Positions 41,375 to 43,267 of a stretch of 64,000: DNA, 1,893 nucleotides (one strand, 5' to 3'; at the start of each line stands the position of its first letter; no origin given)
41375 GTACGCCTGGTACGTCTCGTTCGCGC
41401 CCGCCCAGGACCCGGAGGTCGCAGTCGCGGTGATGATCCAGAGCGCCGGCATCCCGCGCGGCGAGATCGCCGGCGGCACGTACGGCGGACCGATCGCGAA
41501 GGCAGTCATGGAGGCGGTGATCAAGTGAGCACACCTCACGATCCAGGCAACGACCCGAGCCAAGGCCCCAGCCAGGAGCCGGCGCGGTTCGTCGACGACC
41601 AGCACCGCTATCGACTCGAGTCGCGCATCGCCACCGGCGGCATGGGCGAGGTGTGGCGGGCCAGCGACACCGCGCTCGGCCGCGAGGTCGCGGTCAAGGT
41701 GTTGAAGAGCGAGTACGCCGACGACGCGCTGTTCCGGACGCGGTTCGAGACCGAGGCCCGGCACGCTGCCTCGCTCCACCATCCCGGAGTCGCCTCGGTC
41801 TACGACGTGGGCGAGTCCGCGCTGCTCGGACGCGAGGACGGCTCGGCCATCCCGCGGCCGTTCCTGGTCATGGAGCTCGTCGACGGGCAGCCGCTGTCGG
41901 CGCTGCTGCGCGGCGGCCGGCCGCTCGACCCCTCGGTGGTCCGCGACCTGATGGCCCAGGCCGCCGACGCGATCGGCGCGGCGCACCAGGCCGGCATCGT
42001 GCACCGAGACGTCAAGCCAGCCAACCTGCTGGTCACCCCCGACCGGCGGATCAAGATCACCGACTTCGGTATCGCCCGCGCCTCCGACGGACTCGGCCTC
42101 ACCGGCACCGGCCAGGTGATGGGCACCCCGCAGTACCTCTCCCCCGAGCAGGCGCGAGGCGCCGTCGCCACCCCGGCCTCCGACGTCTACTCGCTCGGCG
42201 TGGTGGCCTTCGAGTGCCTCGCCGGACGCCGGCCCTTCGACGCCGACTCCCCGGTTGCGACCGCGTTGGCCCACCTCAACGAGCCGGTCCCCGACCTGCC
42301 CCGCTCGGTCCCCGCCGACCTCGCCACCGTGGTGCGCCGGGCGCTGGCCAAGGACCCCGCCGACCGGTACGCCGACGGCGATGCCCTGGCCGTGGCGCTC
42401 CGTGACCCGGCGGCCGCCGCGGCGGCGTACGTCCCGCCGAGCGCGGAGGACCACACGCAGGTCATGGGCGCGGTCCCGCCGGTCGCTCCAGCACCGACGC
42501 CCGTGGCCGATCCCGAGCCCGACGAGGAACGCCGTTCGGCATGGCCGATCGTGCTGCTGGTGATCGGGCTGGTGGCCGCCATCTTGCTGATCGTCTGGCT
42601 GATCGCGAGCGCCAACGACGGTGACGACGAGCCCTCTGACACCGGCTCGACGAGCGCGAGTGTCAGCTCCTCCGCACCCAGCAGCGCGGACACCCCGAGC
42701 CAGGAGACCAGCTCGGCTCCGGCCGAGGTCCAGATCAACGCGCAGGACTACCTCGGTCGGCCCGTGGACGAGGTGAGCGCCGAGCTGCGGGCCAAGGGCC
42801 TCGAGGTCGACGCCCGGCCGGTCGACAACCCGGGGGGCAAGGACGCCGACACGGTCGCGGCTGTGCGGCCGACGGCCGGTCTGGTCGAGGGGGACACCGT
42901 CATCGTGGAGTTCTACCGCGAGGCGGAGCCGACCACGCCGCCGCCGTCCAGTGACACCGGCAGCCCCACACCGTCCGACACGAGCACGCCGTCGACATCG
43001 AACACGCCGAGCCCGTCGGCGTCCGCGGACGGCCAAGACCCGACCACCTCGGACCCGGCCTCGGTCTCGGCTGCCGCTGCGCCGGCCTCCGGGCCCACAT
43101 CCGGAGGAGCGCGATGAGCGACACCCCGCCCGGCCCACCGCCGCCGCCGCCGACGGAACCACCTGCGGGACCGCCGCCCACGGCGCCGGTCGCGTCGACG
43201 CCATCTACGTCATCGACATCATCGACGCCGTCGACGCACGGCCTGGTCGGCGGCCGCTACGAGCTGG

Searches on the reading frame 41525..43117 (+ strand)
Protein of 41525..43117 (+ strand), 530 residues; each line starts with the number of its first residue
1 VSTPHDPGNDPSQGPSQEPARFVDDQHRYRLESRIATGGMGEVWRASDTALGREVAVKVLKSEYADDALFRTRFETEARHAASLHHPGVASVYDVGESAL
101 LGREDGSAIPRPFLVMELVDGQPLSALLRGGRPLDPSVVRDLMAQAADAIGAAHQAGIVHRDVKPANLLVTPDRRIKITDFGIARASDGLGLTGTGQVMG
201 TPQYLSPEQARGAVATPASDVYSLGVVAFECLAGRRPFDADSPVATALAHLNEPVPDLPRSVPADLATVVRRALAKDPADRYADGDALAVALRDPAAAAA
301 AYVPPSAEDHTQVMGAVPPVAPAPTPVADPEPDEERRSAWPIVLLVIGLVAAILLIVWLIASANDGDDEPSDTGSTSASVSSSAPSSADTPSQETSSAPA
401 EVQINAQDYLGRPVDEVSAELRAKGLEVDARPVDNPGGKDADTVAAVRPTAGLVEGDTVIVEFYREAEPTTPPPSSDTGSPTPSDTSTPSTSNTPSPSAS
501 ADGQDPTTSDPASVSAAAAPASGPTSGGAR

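Call 21: search_protein_families(library=pfam, proteins=[window:41525-43117:+], max_evalue=0.00001)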
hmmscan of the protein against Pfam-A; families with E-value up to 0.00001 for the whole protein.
window:41525-43117:+ (530 aa): 5 families
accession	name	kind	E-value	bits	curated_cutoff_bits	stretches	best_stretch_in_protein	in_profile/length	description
PF00069.31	Pkinase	-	6.5e-41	140.9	31.7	1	29-283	1-253/263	Protein kinase domain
PF07714.23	PK_Tyr_Ser-Thr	-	7.4e-28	98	23.1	1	31-281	3-248/258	Protein tyrosine and serine/threonine kinase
PF03109.22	ABC1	-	7e-08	32.3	22.9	0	113-186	144-216/244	ABC1 atypical kinase-like domain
PF01636.29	APH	-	4.6e-06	27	23.2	0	72-156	37-110/239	Phosphotransferase enzyme family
PF06293.20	Kdo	-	8.7e-06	25.8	21.3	0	56-179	41-164/207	Lipopolysaccharide kinase (Kdo/WaaP) family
